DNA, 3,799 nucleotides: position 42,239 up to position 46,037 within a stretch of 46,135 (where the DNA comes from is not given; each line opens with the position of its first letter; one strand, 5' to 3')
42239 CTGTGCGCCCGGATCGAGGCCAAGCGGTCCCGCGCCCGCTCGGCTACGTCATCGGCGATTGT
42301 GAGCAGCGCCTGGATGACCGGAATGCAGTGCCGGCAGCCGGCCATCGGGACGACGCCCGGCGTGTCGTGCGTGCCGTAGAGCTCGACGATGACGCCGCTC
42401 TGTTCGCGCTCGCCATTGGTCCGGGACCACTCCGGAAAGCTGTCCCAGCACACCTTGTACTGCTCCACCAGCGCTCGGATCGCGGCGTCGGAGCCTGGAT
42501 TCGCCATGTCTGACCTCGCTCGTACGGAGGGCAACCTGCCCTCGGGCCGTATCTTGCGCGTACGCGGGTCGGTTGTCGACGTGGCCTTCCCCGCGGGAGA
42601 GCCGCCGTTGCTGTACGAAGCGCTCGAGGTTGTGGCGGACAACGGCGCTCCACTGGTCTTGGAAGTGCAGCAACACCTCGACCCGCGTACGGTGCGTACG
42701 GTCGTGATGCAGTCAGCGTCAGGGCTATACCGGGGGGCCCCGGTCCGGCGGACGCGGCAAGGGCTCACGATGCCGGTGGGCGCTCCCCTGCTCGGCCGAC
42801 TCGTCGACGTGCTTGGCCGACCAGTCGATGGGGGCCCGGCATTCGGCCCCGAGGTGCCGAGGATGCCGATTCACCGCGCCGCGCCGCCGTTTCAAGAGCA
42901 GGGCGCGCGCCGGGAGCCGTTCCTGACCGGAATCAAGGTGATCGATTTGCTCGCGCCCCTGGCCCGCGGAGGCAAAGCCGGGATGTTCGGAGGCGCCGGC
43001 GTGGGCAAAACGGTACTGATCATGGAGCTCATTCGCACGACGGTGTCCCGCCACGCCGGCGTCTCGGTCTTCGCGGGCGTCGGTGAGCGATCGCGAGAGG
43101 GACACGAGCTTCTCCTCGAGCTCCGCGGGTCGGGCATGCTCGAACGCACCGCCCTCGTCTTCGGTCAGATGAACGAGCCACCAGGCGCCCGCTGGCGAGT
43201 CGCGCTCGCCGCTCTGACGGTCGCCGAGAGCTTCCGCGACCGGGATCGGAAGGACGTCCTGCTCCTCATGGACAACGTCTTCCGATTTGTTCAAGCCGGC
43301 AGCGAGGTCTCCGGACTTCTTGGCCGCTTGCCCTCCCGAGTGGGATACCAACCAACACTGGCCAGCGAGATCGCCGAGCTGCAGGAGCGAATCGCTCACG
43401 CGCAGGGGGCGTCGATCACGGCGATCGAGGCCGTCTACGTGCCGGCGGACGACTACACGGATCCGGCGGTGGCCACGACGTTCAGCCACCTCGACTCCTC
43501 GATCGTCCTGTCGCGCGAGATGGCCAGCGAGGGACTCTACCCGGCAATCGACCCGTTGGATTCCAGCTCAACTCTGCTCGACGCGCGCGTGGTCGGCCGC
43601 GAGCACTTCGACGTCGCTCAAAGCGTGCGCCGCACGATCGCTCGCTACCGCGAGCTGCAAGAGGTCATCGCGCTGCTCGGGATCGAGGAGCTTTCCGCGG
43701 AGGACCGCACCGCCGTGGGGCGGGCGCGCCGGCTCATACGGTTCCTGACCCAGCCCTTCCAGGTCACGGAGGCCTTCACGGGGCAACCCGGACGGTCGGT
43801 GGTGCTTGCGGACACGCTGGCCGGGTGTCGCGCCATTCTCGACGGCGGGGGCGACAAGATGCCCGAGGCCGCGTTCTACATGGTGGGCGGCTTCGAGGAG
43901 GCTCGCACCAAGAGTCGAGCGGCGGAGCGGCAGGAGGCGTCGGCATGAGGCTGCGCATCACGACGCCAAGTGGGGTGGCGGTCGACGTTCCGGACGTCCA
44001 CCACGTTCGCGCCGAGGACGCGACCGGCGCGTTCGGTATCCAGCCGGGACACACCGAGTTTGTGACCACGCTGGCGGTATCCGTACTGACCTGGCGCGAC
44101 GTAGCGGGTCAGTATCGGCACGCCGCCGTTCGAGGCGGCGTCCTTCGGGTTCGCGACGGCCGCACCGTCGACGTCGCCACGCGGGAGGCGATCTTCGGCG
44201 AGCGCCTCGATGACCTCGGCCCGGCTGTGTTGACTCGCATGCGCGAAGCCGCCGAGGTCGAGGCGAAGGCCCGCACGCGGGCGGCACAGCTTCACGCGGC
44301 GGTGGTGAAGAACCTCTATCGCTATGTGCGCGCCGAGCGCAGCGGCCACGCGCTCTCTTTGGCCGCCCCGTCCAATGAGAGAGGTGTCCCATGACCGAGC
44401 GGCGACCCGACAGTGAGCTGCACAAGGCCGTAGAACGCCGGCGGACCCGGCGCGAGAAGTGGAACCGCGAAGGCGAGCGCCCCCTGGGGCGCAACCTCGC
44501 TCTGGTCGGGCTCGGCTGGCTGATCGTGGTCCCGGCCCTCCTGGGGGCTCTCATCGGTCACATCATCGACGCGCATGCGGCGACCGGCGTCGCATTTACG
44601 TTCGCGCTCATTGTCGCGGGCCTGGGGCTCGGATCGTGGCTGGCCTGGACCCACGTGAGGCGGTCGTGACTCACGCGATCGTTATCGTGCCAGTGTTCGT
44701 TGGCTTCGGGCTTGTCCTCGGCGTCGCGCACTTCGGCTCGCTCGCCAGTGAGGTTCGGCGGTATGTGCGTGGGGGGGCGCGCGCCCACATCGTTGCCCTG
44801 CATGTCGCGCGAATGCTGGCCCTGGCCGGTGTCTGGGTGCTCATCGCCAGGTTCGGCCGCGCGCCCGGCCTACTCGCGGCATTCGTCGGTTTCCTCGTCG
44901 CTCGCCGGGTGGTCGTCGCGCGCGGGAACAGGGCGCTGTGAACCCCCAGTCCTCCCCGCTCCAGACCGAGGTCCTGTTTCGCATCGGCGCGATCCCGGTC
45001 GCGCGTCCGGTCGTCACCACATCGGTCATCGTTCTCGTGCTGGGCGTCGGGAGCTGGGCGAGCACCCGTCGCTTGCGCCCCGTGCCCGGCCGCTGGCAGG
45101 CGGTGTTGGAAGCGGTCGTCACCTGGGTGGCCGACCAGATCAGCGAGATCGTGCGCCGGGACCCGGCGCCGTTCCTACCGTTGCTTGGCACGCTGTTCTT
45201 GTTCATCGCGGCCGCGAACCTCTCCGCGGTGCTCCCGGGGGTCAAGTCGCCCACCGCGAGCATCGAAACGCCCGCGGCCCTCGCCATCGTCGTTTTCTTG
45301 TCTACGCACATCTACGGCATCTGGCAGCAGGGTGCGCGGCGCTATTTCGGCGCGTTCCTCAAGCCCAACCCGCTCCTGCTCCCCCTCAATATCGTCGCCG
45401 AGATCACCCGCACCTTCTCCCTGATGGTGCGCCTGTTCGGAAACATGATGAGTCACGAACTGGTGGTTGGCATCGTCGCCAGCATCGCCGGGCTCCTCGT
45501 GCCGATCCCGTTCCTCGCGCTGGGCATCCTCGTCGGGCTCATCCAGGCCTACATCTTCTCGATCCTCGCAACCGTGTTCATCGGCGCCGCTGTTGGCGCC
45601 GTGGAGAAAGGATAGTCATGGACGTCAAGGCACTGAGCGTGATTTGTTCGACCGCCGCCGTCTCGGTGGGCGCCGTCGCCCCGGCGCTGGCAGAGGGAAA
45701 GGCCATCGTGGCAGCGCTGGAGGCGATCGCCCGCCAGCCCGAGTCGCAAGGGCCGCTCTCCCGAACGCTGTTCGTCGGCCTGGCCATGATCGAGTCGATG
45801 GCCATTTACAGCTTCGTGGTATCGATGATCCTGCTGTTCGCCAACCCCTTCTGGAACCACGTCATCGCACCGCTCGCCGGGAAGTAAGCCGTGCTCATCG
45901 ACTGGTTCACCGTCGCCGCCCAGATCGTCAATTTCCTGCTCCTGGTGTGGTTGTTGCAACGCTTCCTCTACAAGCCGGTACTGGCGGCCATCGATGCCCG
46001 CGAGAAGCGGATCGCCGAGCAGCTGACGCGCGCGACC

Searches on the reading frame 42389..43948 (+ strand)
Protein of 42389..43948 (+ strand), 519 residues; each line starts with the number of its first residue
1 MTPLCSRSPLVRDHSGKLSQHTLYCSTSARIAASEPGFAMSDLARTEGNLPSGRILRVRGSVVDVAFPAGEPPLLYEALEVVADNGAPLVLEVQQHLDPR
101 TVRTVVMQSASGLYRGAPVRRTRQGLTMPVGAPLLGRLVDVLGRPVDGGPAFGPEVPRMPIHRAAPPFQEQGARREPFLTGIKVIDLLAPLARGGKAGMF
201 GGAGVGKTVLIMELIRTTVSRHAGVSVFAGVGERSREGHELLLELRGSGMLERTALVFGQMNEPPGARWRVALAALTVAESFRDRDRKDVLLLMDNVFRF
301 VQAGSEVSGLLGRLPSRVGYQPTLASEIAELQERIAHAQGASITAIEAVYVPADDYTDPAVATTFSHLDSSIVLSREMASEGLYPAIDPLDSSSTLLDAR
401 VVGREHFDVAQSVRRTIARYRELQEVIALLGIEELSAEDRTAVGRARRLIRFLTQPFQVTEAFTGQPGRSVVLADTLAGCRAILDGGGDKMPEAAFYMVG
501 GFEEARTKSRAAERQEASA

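Call 8: search_protein_families(library=pfam, proteins=[window:42389-43948:+], max_evalue=0.001)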
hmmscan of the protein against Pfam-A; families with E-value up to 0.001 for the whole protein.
window:42389-43948:+ (519 aa): 3 families
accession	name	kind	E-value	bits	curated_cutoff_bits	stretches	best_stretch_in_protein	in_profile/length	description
PF00006.31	ATP-synt_ab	-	1.3e-72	244.3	29.5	1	181-394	1-213/213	ATP synthase alpha/beta family, nucleotide-binding domain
PF02874.29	ATP-synt_ab_N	-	1.8e-14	54.4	20.9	1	55-122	1-68/69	ATP synthase alpha/beta family, beta-barrel domain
PF22919.1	ATP-synt_VA_C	-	2.5e-09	37.5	24.7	1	401-463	7-71/101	C-terminal domain of V and A type ATP synthase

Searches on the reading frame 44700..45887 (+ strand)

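Call 8: search_protein_families(library=pfam, proteins=[window:44700-45887:+], max_evalue=0.001)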
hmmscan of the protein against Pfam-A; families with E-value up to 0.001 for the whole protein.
window:44700-45887:+ (395 aa): 1 family
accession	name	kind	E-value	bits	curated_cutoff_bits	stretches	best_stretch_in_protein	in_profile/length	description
PF00137.26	ATP-synt_C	-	7.5e-12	45.8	24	1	318-378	4-60/60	ATP synthase subunit C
